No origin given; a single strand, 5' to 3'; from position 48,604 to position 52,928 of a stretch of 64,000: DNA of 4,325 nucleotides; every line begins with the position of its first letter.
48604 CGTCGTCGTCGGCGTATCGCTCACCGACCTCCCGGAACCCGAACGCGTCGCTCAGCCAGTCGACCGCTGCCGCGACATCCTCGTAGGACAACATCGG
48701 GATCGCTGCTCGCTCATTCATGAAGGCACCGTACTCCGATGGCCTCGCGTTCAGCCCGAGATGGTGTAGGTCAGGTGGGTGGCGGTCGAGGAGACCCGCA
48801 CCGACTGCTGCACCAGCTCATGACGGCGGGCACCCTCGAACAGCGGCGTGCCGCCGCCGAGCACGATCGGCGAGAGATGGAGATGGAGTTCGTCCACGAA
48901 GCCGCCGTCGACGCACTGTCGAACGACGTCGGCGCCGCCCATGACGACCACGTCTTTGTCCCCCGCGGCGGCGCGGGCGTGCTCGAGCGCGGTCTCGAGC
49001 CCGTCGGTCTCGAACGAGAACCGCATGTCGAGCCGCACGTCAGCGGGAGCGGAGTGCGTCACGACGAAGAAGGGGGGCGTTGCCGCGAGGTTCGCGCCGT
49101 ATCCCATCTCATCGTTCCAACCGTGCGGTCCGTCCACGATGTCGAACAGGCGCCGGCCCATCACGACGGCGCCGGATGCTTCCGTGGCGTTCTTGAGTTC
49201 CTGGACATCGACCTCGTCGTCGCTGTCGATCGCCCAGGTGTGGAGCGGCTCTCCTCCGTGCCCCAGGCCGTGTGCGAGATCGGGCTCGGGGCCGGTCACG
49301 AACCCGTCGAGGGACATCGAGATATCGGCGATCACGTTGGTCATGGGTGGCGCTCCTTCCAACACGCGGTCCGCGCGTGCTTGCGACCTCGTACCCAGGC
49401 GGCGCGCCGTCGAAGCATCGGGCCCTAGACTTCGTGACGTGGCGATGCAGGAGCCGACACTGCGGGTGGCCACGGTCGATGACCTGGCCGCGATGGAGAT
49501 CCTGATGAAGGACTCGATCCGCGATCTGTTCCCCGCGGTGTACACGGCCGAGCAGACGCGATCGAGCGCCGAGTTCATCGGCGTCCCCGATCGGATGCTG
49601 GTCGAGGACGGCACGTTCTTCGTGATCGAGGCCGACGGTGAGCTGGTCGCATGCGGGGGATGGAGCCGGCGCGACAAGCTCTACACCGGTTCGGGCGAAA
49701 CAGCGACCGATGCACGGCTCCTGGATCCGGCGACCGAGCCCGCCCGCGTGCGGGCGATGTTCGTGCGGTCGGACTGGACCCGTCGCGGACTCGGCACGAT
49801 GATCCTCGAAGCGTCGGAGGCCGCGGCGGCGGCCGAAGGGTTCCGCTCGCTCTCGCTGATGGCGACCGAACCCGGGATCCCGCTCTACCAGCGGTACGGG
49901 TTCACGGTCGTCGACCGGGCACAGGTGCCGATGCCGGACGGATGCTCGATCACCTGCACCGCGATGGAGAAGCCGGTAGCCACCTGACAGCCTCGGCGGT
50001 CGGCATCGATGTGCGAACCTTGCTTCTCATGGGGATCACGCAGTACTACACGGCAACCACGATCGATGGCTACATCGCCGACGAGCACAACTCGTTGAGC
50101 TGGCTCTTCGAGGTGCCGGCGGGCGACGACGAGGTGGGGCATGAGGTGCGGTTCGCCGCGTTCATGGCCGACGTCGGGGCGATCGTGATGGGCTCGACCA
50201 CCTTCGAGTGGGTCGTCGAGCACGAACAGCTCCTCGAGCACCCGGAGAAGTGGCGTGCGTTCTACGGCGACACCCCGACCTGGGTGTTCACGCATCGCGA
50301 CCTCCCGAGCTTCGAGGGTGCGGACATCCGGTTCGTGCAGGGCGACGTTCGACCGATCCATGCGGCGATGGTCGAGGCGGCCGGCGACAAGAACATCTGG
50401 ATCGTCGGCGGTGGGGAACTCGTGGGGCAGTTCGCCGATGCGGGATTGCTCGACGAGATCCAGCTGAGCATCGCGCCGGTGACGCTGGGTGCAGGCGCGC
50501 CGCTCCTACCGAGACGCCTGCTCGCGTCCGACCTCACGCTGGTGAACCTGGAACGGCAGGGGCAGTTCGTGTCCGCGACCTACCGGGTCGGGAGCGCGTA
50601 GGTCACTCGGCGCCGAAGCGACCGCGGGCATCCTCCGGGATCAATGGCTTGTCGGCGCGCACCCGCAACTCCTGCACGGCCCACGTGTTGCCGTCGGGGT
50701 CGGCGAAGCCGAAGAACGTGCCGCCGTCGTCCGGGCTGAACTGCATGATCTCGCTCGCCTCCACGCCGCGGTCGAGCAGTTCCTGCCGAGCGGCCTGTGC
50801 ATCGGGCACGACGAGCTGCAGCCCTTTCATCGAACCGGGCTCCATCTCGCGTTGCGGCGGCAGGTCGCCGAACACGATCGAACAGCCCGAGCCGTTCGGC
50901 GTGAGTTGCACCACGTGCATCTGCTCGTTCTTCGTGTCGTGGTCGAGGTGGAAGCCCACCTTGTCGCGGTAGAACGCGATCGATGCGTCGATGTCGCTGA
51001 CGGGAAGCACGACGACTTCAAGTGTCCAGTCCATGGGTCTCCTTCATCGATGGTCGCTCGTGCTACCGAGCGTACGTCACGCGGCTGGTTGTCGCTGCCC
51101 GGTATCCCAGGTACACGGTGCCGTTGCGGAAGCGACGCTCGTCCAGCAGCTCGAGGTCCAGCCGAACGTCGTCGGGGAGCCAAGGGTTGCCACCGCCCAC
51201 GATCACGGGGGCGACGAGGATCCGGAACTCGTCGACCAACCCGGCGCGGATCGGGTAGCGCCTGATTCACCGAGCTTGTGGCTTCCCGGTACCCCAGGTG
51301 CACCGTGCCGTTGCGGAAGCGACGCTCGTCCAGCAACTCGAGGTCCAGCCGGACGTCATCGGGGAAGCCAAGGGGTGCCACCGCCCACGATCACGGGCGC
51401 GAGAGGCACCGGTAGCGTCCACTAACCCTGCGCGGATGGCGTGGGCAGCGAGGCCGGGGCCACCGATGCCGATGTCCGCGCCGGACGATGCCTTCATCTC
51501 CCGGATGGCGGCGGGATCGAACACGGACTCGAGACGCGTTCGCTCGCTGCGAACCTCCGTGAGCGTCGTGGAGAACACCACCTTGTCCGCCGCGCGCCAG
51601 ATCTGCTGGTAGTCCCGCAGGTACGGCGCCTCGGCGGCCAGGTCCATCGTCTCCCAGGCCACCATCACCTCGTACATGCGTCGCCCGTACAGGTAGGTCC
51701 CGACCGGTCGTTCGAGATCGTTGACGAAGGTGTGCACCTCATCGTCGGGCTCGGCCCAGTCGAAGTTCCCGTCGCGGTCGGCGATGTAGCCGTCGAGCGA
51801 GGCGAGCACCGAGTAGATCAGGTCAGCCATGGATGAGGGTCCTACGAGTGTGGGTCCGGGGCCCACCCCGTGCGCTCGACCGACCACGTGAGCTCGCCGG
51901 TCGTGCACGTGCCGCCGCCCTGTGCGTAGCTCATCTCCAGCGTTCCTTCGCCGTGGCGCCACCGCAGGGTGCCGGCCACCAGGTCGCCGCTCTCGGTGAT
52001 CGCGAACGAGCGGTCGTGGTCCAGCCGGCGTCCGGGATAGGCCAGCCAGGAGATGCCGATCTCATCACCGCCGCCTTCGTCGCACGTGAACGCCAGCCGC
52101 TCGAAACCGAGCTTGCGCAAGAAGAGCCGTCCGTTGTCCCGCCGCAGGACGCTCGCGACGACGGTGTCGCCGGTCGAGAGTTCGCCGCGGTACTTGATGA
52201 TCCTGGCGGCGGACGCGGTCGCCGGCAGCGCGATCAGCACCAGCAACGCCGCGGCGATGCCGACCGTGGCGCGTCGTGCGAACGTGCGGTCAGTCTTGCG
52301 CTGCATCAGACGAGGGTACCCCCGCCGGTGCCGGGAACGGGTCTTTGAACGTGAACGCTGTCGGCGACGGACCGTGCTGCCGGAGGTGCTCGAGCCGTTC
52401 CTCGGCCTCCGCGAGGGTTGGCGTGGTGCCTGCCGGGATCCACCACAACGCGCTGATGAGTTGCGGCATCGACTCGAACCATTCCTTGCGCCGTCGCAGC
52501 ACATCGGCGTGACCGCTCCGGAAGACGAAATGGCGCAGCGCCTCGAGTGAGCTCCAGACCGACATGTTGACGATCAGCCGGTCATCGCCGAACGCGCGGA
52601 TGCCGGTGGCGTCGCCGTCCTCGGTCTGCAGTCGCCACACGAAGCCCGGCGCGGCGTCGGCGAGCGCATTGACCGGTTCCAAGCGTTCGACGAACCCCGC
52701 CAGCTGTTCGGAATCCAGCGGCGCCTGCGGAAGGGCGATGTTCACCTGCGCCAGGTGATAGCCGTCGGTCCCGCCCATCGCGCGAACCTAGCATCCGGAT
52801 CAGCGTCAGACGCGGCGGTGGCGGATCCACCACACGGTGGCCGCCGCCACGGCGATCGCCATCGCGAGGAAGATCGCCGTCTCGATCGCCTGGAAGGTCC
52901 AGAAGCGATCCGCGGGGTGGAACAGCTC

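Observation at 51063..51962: DHFR-family gene split by a degenerate tandem duplication of its own 3' end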

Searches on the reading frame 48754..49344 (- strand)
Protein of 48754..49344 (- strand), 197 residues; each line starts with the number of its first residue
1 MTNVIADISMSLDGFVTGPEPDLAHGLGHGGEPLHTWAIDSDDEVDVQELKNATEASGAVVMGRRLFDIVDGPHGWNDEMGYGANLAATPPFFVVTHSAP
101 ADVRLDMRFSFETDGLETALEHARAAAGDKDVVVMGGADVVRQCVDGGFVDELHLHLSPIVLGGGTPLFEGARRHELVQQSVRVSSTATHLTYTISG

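Call 6: search_protein_families(library=pfam, proteins=[window:48754-49344:-])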
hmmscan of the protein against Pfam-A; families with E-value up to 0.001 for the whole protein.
seq(197 aa): 1 family
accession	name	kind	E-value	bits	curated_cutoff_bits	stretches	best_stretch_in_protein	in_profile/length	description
PF01872.23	RibD_C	-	3.1e-16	60.2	24.1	1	4-183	3-189/197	RibD C-terminal domain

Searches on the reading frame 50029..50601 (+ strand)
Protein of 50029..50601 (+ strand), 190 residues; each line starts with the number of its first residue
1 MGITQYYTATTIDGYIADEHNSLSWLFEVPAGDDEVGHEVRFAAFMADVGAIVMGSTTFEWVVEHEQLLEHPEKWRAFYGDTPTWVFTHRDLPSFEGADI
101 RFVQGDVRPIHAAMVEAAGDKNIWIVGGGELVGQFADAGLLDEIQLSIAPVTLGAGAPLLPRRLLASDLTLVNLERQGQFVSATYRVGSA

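Call 6: search_protein_families(library=pfam, proteins=[window:50029-50598:+])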
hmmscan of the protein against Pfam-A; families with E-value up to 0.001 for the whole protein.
seq(190 aa): 1 family
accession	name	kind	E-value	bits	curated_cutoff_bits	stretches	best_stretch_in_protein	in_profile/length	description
PF01872.23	RibD_C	-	3.3e-17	63.4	24.1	1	8-177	7-191/197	RibD C-terminal domain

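Call 40: find_encoding_contigs(protein=window:50029-50601:+, flank=3000, max_places=8)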
Protein window:50029-50601:+ (190 aa): no gene with exactly this product is on record in the collection.

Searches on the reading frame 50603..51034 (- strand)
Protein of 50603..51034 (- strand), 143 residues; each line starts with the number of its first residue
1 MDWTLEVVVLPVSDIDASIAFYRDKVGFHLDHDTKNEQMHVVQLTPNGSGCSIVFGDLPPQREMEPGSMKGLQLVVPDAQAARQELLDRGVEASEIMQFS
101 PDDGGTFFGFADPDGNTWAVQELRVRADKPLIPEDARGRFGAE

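Call 29: find_encoding_contigs(protein=window:50603-51034:-, flank=5000, max_places=8)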
Protein window:50603-51034:- (143 aa): 6 contigs read that carry it; 6 places shown.
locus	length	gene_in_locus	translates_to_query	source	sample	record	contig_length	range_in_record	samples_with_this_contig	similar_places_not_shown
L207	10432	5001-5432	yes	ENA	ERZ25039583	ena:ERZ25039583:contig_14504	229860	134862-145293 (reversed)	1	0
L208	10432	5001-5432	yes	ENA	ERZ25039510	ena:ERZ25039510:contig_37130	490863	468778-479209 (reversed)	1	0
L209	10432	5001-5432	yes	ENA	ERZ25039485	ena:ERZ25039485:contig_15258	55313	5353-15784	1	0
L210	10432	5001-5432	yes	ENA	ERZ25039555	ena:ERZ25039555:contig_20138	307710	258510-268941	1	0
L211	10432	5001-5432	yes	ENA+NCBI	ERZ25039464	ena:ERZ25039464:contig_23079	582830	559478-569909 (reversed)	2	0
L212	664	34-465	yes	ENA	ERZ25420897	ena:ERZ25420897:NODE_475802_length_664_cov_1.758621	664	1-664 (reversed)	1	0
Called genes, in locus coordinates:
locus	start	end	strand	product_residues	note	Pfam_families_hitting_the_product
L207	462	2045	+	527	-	PF00211:Guanylate_cyc (weak)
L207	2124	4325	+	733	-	PF00496:SBP_bac_5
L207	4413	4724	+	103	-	-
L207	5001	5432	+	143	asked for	PF00903:Glyoxalase, PF18029:Glyoxalase_6 (weak), PF22677:Ble-like_N (weak)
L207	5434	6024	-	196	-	PF01872:RibD_C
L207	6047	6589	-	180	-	PF00583:Acetyltransf_1, PF13673:Acetyltransf_10, PF13508:Acetyltransf_7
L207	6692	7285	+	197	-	PF01872:RibD_C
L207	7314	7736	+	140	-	PF00903:Glyoxalase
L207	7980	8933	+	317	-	PF00144:Beta-lactamase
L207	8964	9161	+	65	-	-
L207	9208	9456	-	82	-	PF14026:SCO4226-like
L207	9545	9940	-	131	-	PF07366:SnoaL, PF13474:SnoaL_3 (weak), PF14534:DUF4440, PF12680:SnoaL_2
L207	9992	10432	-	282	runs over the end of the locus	PF12146:Hydrolase_4, PF00561:Abhydrolase_1, PF12697:Abhydrolase_6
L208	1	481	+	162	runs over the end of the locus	PF11695:DUF3291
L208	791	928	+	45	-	-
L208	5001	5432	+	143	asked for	PF00903:Glyoxalase, PF18029:Glyoxalase_6 (weak), PF22677:Ble-like_N (weak)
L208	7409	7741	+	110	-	PF00903:Glyoxalase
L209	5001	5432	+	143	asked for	PF00903:Glyoxalase, PF18029:Glyoxalase_6 (weak), PF22677:Ble-like_N (weak)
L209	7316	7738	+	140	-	PF00903:Glyoxalase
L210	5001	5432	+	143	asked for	PF00903:Glyoxalase, PF18029:Glyoxalase_6 (weak), PF22677:Ble-like_N (weak)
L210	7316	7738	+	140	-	PF00903:Glyoxalase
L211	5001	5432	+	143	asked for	PF00903:Glyoxalase, PF18029:Glyoxalase_6 (weak), PF22677:Ble-like_N (weak)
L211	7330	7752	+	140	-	PF00903:Glyoxalase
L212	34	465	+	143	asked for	PF00903:Glyoxalase, PF18029:Glyoxalase_6 (weak), PF22677:Ble-like_N (weak)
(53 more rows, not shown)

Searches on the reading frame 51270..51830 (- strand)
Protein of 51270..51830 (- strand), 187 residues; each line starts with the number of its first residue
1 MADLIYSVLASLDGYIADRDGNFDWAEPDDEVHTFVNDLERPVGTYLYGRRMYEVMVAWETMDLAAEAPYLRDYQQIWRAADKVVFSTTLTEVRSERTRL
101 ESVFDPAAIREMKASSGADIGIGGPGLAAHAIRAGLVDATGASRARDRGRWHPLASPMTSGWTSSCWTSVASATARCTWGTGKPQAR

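Call 6: search_protein_families(library=pfam, proteins=[window:51270-51830:-])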
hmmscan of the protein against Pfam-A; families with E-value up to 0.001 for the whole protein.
seq(187 aa): 1 family
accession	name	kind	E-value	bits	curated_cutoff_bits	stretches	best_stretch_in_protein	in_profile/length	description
PF01872.23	RibD_C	-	6.9e-09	36.2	24.1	1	4-139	3-155/197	RibD C-terminal domain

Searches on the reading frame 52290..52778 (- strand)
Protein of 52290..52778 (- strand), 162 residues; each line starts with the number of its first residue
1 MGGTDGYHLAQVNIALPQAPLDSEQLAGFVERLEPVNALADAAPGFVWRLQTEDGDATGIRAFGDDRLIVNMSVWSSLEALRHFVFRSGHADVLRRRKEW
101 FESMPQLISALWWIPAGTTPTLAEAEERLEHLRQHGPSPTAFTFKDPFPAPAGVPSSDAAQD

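Call 30: find_encoding_contigs(protein=window:52290-52778:-, flank=5000, max_places=8)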
Protein window:52290-52778:- (162 aa): 2 contigs read that carry it; 2 places shown.
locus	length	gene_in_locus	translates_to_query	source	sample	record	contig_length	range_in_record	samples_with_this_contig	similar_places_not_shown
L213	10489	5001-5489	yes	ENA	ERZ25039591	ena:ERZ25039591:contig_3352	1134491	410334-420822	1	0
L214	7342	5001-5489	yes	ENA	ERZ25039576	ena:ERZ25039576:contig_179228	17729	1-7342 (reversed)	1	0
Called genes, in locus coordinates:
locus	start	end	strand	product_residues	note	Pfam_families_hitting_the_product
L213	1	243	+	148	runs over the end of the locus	-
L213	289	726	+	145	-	PF04075:F420H2_quin_red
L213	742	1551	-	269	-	PF00561:Abhydrolase_1, PF00975:Thioesterase (weak), PF12146:Hydrolase_4, PF12697:Abhydrolase_6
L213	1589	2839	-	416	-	PF00211:Guanylate_cyc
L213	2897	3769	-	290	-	PF00657:Lipase_GDSL, PF13472:Lipase_GDSL_2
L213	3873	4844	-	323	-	PF26550:Tricorn_2nd, PF25174:Beta-prop_THOC3 (weak), PF26549:Tricorn_N (weak), PF07676:PD40 (weak), PF26549:Tricorn_N (weak), PF26550:Tricorn_2nd, PF26549:Tricorn_N, PF07676:PD40, +3 more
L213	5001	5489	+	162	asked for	PF11695:DUF3291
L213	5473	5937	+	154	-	-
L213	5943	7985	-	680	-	PF00989:PAS, PF13188:PAS_8, PF08448:PAS_4, PF13426:PAS_9, PF00989:PAS, PF08448:PAS_4, PF13188:PAS_8, PF13426:PAS_9, +3 more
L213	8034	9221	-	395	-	PF00583:Acetyltransf_1, PF13673:Acetyltransf_10, PF13508:Acetyltransf_7, PF01872:RibD_C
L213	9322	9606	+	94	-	-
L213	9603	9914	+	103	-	PF01872:RibD_C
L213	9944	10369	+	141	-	PF00903:Glyoxalase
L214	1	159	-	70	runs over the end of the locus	-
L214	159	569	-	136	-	-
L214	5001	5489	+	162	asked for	PF11695:DUF3291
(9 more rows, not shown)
